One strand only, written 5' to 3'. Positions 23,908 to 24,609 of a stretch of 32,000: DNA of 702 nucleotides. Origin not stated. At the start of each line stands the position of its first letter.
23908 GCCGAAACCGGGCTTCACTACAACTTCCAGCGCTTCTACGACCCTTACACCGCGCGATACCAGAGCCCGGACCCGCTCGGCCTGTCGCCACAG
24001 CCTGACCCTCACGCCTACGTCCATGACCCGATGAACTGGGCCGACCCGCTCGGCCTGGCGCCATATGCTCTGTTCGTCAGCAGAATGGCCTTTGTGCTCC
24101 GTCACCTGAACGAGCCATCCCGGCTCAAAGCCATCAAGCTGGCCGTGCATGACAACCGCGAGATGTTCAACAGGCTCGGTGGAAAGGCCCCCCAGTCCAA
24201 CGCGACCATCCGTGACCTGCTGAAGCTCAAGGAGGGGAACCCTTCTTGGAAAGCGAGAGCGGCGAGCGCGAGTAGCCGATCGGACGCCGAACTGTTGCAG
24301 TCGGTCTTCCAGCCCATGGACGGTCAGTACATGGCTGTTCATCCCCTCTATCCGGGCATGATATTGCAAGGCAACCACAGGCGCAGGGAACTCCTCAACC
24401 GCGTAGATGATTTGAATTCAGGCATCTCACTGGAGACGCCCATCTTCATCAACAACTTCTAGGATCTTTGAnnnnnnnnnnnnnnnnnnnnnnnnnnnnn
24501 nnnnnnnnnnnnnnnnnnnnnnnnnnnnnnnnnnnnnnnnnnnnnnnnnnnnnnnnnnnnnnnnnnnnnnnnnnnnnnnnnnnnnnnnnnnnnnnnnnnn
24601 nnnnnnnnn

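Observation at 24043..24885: RHS C-terminal toxin module and adjacent small ORF form a lower-GC cassette of unassigned family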

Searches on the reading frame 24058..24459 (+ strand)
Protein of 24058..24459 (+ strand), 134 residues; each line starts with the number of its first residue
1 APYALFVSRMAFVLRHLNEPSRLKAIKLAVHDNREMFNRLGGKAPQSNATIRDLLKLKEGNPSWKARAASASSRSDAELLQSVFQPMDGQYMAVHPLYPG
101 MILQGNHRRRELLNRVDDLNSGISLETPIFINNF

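Call 4: search_protein_families(library=pfam, proteins=[window:24058-24459:+], max_evalue=1)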
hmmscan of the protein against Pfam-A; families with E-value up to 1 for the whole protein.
window:24058-24459:+ (134 aa): 0 families

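Call 5: search_protein_families(library=ncbifam, proteins=[window:24058-24459:+], max_evalue=10)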
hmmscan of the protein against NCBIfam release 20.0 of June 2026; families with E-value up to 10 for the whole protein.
window:24058-24459:+ (134 aa): 0 families

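Call 6: search_solved_structures(query=window:24058-24459:+, max_evalue=10)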
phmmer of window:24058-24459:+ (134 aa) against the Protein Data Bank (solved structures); distinct sequences matched with E-value up to 10: 0.

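Call 8: find_homologous_proteins(query=window:24058-24459:+, max_evalue=0.01)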
Query window:24058-24459:+ (134 aa): 2 proteins with E <= 0.01 among 54 candidates.
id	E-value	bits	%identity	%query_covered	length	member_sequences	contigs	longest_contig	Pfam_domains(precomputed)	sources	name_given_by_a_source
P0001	4.4e-50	187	66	100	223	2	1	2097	-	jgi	jgi:RHS repeat-associated protein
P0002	1.1e-39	153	59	100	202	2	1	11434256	-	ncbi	ncbi:RHS repeat-associated core domain-containing protein [Nonomuraea antimicrobica]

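Call 15: find_encoding_contigs(protein=P0002, flank=6000, max_places=4)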
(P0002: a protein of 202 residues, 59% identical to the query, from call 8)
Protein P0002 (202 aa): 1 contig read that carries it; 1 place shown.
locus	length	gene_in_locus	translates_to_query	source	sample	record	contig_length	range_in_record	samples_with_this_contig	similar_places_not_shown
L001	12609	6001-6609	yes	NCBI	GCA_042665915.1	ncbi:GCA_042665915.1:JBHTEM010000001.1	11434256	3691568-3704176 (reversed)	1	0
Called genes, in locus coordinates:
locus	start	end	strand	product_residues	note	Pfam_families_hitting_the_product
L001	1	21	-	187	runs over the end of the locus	PF00440:TetR_N, PF21597:TetR_C_43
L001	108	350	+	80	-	PF00296:Bac_luciferase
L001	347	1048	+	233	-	PF00296:Bac_luciferase (weak)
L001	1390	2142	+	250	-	PF02575:YbaB_DNA_bd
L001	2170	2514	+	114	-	-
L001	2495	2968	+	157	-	-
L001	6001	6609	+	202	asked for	-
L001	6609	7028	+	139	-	-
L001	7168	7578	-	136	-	PF02575:YbaB_DNA_bd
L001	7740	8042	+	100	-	PF10824:T7SS_ESX_EspC (weak)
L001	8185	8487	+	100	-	-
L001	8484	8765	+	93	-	-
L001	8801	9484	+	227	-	PF25547:WXG100_2 (weak)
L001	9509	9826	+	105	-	-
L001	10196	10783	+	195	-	PF12680:SnoaL_2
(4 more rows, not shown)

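Call 17: predict_structure(alignment_id=A1)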
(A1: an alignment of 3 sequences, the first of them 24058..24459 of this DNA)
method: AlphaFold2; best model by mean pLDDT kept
length: 134 residues; sequences in the alignment: 3
mean_pLDDT: 51.2   pTM: 0.43
mean pLDDT of the five models: 51.2, 45.8, 44.7, 40.3, 37.4
residues with pLDDT >= 90: 0; 70-90: 15; 50-70: 46; < 50: 73
segments of 3 or more residues with pLDDT < 50: 1-17, 19-44, 60-63, 65-88
pLDDT, mean of each block of 10 residues (from residue 1): 36 43 40 41 54 63 41 40 45 60 61 71 71 51
secondary structure, 60 per line:
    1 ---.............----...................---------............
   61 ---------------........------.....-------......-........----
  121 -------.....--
elements in order: H4-16 H21-39 H51-60 H76-83 E90-94 E102-107 H109-116 E128-132

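Call 18: search_protein_representatives(alignment_id=A1)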
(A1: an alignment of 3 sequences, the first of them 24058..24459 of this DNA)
Query: 3 sequences, 134 profile positions. Proteins with E-value up to 0.001 (for the whole library): 82; up to 1e-10: 38; up to 1e-30: 4. The best 82 are listed.
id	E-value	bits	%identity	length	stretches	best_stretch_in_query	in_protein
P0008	5.5e-38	145.9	-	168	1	15-134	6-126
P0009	1.8e-32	128.1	-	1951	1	29-132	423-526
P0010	4.7e-32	126.7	-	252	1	20-132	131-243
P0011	5.1e-31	123.4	-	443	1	19-132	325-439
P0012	9.8e-29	116.0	-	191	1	17-132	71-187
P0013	1.7e-28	115.2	-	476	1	21-132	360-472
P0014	4.3e-27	110.7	-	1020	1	32-132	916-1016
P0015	4.5e-27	110.6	-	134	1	16-132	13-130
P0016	4.9e-27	110.5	-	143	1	31-132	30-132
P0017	1.6e-26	108.8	-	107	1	32-132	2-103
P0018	4.7e-26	107.3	-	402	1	32-132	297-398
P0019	3.1e-25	104.7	-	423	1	31-132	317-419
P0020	1.3e-23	99.5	-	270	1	19-132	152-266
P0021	9.8e-23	96.6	-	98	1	42-132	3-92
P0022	2.7e-22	95.1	-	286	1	39-132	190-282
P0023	1.2e-21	93.1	-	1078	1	21-132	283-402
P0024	2.8e-21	91.9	-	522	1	31-132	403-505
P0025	1.7e-20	89.3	-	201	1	17-123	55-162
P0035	6.2e-16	74.6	-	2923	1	45-132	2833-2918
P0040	6.4e-14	68.0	-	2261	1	46-133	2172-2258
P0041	6.5e-14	68.0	-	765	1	43-134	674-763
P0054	5.9e-08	48.7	-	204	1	34-132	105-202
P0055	1.3e-07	47.6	-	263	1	32-98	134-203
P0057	1.9e-07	47.1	-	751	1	37-132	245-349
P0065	2.2e-06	43.6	-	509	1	47-132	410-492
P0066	3.0e-06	43.2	-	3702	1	34-134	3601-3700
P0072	3.0e-05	40.0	-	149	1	48-131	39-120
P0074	9.0e-05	38.4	-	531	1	73-129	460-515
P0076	1.2e-04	38.1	-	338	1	73-129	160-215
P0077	1.2e-04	38.0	-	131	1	43-132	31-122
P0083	4.2e-04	36.3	-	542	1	39-132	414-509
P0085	5.7e-04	35.8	-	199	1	73-129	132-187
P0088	7.5e-04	35.4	-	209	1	70-124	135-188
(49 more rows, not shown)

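Call 23: search_protein_families(library=pfam, proteins=[P0074, P0076, P0085, P0088, P0055, P0057, P0083, P0065, P0023, P0024], max_evalue=0.1)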
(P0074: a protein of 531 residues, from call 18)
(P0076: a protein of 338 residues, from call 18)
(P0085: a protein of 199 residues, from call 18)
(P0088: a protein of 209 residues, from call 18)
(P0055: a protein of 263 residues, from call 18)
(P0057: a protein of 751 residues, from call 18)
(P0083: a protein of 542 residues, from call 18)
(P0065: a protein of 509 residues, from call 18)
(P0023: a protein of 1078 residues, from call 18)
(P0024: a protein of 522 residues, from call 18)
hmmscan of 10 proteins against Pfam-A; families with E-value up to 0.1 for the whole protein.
P0074 (531 aa): 0 families

P0076 (338 aa): 4 families
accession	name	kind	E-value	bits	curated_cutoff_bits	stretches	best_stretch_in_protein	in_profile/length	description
PF07591.16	PT-HINT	-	3.1e-15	57.1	27.7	1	238-334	2-102/137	Pretoxin HINT domain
PF01079.26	Hint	-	0.00018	21.6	29.7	1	224-301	7-87/213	Hint module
PF13403.11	Hint_2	-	0.0015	19.3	28.4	1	231-263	2-34/147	Hint domain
PF14890.11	Intein_splicing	-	0.0054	17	35.8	1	246-319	11-92/155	Intein splicing domain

P0085 (199 aa): 0 families

P0088 (209 aa): 2 families
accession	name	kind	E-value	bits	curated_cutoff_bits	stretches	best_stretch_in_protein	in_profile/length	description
PF00924.24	MS_channel_2nd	-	0.0071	16.9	20.2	1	153-178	20-45/68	Mechanosensitive ion channel, beta-domain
PF20487.3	DUF6726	-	0.039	14.3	27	0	92-119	26-50/58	Family of unknown function (DUF6726)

P0055 (263 aa): 1 family
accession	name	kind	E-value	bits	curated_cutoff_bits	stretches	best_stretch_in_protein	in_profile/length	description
PF13430.11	DUF4112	-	0.092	13.4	23.3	0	21-79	42-98/105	Domain of unknown function (DUF4112)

P0057 (751 aa): 0 families

P0083 (542 aa): 6 families
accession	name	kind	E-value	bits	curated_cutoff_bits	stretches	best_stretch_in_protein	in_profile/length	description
PF07591.16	PT-HINT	-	5.2e-19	69.3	27.7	1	288-425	3-136/137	Pretoxin HINT domain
PF05203.21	Hom_end_hint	-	4.8e-07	30.4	32.1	1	281-311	2-32/228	Hom_end-associated Hint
PF08517.17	AXH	-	3e-05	24.9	33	1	281-360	1-80/116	Ataxin-1 and HBP1 module (AXH)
PF01079.26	Hint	-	0.00031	20.8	29.7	1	272-341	5-73/213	Hint module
PF06156.18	YabA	-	0.019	16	30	1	161-225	4-63/103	Initiation control protein YabA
PF14890.11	Intein_splicing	-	0.078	13.2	35.8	0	384-425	118-155/155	Intein splicing domain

P0065 (509 aa): 2 families
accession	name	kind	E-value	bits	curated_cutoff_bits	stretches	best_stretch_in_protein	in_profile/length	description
PF07591.16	PT-HINT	-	3.6e-16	60.1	27.7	1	269-409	2-136/137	Pretoxin HINT domain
PF13403.11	Hint_2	-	0.00018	22.3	28.4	1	262-291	2-31/147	Hint domain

P0023 (1078 aa): 0 families

P0024 (522 aa): 0 families

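Call 25: search_protein_families(library=pfam, proteins=[P0009, P0014, P0035, P0040, P0041], max_evalue=0.01)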
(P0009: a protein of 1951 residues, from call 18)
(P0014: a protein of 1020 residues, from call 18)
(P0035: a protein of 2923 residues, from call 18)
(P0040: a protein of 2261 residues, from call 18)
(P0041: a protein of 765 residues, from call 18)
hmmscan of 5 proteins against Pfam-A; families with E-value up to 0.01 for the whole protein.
P0009 (1951 aa): 1 family
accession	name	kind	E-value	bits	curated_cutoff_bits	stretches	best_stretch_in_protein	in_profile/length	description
PF13672.11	PP2C_2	-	1.4e-07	31.7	24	1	110-268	21-176/209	Protein phosphatase 2C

P0014 (1020 aa): 3 families
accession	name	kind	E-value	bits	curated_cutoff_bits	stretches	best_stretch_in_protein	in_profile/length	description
PF05593.20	RHS_repeat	-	2.1e-14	53.9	22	3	61-95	1-36/38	RHS Repeat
PF07591.16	PT-HINT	-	9e-12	45.9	27.7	1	769-895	8-136/137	Pretoxin HINT domain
PF01079.26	Hint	-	7.5e-06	26.1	29.7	1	747-838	5-95/213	Hint module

P0035 (2923 aa): 2 families
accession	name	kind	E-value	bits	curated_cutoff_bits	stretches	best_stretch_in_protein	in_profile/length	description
PF05593.20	RHS_repeat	-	9.2e-06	26.4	22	2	2060-2098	1-36/38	RHS Repeat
PF03534.18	SpvB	-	0.00017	21.4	22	0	898-957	4-53/287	Salmonella virulence plasmid 65kDa B protein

P0040 (2261 aa): 7 families
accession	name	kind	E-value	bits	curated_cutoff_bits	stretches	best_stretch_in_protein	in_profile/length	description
PF05593.20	RHS_repeat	-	9.5e-24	83.7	22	5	1256-1290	1-35/38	RHS Repeat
PF07591.16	PT-HINT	-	2.6e-15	57.3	27.7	1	2020-2154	4-136/137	Pretoxin HINT domain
PF25023.1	TEN_YD-shell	-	3.9e-06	25.7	50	1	1643-1824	700-893/909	Teneurin YD-shell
PF01079.26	Hint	-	7.7e-05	22.8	29.7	1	2010-2095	12-93/213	Hint module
PF05203.21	Hom_end_hint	-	0.00054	20.5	32.1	1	2012-2041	2-31/228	Hom_end-associated Hint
PF14623.11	Vint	-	0.00072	19.8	27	1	2012-2093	3-69/166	Hint-domain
PF03534.18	SpvB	-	0.008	15.9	22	1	430-508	138-217/287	Salmonella virulence plasmid 65kDa B protein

P0041 (765 aa): 6 families
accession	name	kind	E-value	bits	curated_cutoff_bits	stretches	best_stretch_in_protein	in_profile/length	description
PF07591.16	PT-HINT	-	2.6e-19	70.3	27.7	1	548-673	6-136/137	Pretoxin HINT domain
PF01079.26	Hint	-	8.3e-07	29.2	29.7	1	529-614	6-94/213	Hint module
PF05203.21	Hom_end_hint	-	1.9e-06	28.5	32.1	1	537-592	2-52/228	Hom_end-associated Hint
PF14890.11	Intein_splicing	-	6.9e-05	23.1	35.8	1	543-630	1-96/155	Intein splicing domain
PF05593.20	RHS_repeat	-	8.7e-05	23.3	22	1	165-199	3-38/38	RHS Repeat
PF14623.11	Vint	-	0.00035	20.8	27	1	537-615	3-71/166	Hint-domain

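Call 29: search_solved_structures(query=A3, max_evalue=10, show_alignments=3)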
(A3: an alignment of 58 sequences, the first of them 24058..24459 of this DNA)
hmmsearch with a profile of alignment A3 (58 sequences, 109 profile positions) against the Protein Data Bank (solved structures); distinct sequences matched with E-value up to 10: 0.

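Call 30: search_protein_families(library=pfam, alignment_id=A3, max_evalue=10)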
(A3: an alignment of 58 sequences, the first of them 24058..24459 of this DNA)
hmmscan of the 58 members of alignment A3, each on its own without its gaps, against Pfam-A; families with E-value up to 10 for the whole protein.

A. member 1, window:24058-24459:+ (134 aa): 0 families

B. families by the number of members that match (of 58 scanned): 12 families
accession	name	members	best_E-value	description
PF07591.16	PT-HINT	2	0.00021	Pretoxin HINT domain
PF18763.7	ddrB-ParB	2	0.025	ddrB-like ParB superfamily domain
PF00924.24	MS_channel_2nd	1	0.002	Mechanosensitive ion channel, beta-domain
PF15306.11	LIN37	1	0.011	LIN37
PF15436.11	PGBA_N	1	0.022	Plasminogen-binding protein pgbA N-terminal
PF08433.16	KTI12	1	0.04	Chromatin associated protein KTI12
PF12527.13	DUF3727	1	0.041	Protein of unknown function (DUF3727)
PF24157.1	DUF7408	1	0.055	Domain of unknown function (DUF7408)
PF08793.15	2C_adapt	1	0.066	2-cysteine adaptor domain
PF21458.3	SelB-wing_1_3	1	0.17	Selenocysteine-specific elongation factor, winged helix 1/3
PF19353.4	DUF5930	1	0.19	Family of unknown function (DUF5930)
PF23719.1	VapB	1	0.23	Antitoxin VapB-like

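Call 35: predict_structure(alignment_id=A3)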
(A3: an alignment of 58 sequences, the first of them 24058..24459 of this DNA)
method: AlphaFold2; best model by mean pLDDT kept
length: 134 residues; sequences in the alignment: 58
mean_pLDDT: 92.3   pTM: 0.80
mean pLDDT of the five models: 92.3, 91.7, 90.4, 90.1, 89.6
residues with pLDDT >= 90: 96; 70-90: 36; 50-70: 2; < 50: 0
segments of 3 or more residues with pLDDT < 50: none
pLDDT, mean of each block of 10 residues (from residue 1): 78 77 91 96 97 96 84 96 97 95 96 97 98 93
secondary structure, 60 per line:
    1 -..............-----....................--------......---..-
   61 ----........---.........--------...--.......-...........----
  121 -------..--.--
elements in order: H2-15 H21-40 H51-54 H65-72 H76-84 E93-95 E98-104 H106-116

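Call 40: fold_search(model_id=the predicted structure, library=pdb)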
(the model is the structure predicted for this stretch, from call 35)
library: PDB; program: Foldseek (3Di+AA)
matches with E <= 10: 17; with E <= 0.001: 0
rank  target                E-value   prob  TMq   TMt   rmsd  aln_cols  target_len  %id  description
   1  1vz0_E                2.0e+00  0.06  0.22  0.17   8.7        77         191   23  Chromosome segregation protein Spo0J from Thermus thermophilus (released 2004-07-19)
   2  4myc_A                2.1e+00  0.01  0.14  0.05  15.5       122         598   11  Structure of the mitochondrial ABC transporter, Atm1 (released 2014-03-26)
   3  5mrc_CC               2.7e+00  0.01  0.15  0.08  25.3       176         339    7  Structure of the yeast mitochondrial ribosome - Class A (released 2017-02-15)
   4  3toy_A                4.8e+00  0.01  0.17  0.08  16.6       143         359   11  CRYSTAL STRUCTURE OF ENOLASE BRADO_4202 (TARGET EFI-501651) FROM Bradyrhizobium sp. ORS278 WITH CALCIUM AND ACETATE BO (released 2011-09-21)
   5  8d8k_C                4.8e+00  0.01  0.14  0.09  23.8       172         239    8  Yeast mitochondrial small subunit assembly intermediate (State 2) (released 2022-12-21)
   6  9u7r_B                5.1e+00  0.02  0.12  0.06   9.4        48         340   12  Substrate-free human 26S proteasome purified by midnolin, 20S proteasome, RPTs and RPN11 part (released 2026-04-01)
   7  3tte_A                5.1e+00  0.01  0.13  0.06  17.4       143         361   12  Crystal structure of enolase brado_4202 (target EFI-501651) from Bradyrhizobium complexed with magnesium and mandelic  (released 2011-09-28)
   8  5g0i_B                5.1e+00  0.01  0.14  0.05  14.4       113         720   14  Crystal structure of Danio rerio HDAC6 CD1 and CD2 (linker cleaved) in complex with Nexturastat A (released 2016-07-27)
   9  8a5f                  5.5e+00  0.01  0.19  0.12  16.5       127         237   10  Crystal structure of Deinococcus radiodurans Endonuclease III-1 R61Q variant (released 2022-08-03)
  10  2vcg_A                7.6e+00  0.01  0.18  0.09  12.2       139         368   14  Crystal structure of a HDAC-like protein HDAH from Bordetella sp. with the bound inhibitor ST-17 (released 2008-01-08)
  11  1c25                  8.6e+00  0.01  0.16  0.14   9.0        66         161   18  HUMAN CDC25A CATALYTIC DOMAIN (released 1998-08-19)
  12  8a5c                  8.6e+00  0.01  0.21  0.14  16.5       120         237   10  Crystal structure of Deinococcus radiodurans Endonuclease III-1 Y100L variant (released 2022-08-03)
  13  9nu4_A                8.6e+00  0.01  0.16  0.05  14.9        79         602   20  Structure of MurJ in complex with single gene lysis protein from phage M (released 2026-02-11)
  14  6bzs                  8.6e+00  0.01  0.16  0.11  13.9       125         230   10  Human ABCC6 NBD1 in Apo state (released 2018-09-05)
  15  7zdk_D                8.6e+00  0.00  0.13  0.05  15.2       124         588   16  IF(apo/asym) conformation of CydDC in AMP-PNP(CydC)/AMP-PNP(CydD) bound state (Dataset-8) (released 2023-04-19)
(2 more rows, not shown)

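Call 47: fold_search(model_id=the predicted structure, library=viral)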
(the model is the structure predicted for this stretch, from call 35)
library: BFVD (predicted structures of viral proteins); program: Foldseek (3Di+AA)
matches with E <= 10: 26; with E <= 0.001: 0
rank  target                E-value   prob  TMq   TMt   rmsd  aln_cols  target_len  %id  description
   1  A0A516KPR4            1.4e-01  0.30  0.28  0.36   7.5        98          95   19  (no name in the UniProt tables at hand)
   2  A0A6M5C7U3            1.5e-01  0.41  0.38  0.19   6.3       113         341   12  (no name in the UniProt tables at hand)
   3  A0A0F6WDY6            2.5e-01  0.25  0.29  0.10   8.3       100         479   17  DNA methylase [Mycobacterium phage Vincenzo]
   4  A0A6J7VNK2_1          4.5e-01  0.25  0.36  0.05   9.2       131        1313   10  Uncharacterized protein [uncultured Caudovirales phage]
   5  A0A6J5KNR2            7.0e-01  0.15  0.34  0.35  12.2       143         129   12  Uncharacterized protein [uncultured Caudovirales phage]
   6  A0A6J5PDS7            8.5e-01  0.21  0.39  0.15   7.7       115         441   14  ParB/Sulfiredoxin [uncultured Caudovirales phage]
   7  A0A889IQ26            9.6e-01  0.18  0.35  0.32   5.0       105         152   11  (no name in the UniProt tables at hand)
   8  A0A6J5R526            1.0e+00  0.13  0.31  0.09   7.2       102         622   20  ParB/Sulfiredoxin [uncultured Caudovirales phage]
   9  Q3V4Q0                1.1e+00  0.12  0.26  0.12   7.7        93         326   11  Uncharacterized protein ORF326b [Acidianus two-tailed virus]
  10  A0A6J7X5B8            1.2e+00  0.14  0.34  0.17   6.1        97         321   14  Spo0J Stage 0 sporulation protein J (Antagonist of Soj) containing ParB-like nuclease domain [uncultured Caudovirales phage]
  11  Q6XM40                1.2e+00  0.02  0.17  0.10  17.5       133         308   15  FirrV-1-A47 [Feldmannia irregularis virus a]
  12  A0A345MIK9            1.2e+00  0.13  0.30  0.43   6.6        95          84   15  ParB-like nuclease domain protein [Gordonia phage Daredevil]
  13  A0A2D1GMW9            2.0e+00  0.08  0.34  0.33  12.8       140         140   10  (no name in the UniProt tables at hand)
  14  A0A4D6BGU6            2.5e+00  0.03  0.23  0.19  14.1       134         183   15  (no name in the UniProt tables at hand)
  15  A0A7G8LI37            3.5e+00  0.06  0.30  0.34   7.2       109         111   11  ParB-like nuclease domain protein [Mycobacterium phage Reindeer]
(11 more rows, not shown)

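Call 50: find_related_loci(query=A4, collection=genome_contigs, flank=4000)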
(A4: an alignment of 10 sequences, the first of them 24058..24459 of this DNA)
Query A4 (134 aa) in genome_contigs; peptide patterns used: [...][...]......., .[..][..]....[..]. (x = any residue, [..] = any of these).
46 stretches matched a pattern; 8 encode a relative of the query (tblastn E <= 1e-3); 8 distinct loci.
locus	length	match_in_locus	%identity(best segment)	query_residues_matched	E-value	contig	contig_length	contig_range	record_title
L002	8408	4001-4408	59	1-134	6e-48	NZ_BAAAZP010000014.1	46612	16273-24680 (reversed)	Nonomuraea antimicrobica strain JCM 16904 sequence014, whole genome shotgun sequence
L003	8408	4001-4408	57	1-134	5e-47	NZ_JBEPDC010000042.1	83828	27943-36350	Nonomuraea sp. NPDC000554 NPDC000554_26_C5.ctg-0042, whole genome shotgun sequence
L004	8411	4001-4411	55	1-134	7e-45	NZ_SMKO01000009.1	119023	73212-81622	Nonomuraea deserti strain KC310 NODE_9_length_119023_cov_51.5754, whole genome shotgun sequence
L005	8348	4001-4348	54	19-134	1e-38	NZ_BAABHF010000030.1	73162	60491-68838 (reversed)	Actinoallomurus oryzae strain JCM 17933 sequence030, whole genome shotgun sequence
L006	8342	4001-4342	51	21-134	3e-34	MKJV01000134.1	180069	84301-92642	Pseudonocardia sp. CNS-004 NODE_7_length_180069_cov_88.6211_ID_9, whole genome shotgun sequence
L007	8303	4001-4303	47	33-132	8e-24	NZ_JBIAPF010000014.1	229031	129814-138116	Streptomyces sp. NPDC003247 NPDC003247_71_A3.ctg-0014, whole genome shotgun sequence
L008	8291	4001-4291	43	38-134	2e-23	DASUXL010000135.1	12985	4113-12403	MAG TPA_asm: Candidatus Limnocylindrales bacterium isolate SMAG_U1868 k141_975591, whole genome shotgun sequence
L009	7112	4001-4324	34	36-131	1e-10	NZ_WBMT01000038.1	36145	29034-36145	Actinomadura rudentiformis strain HMC1 Scaffold38, whole genome shotgun sequence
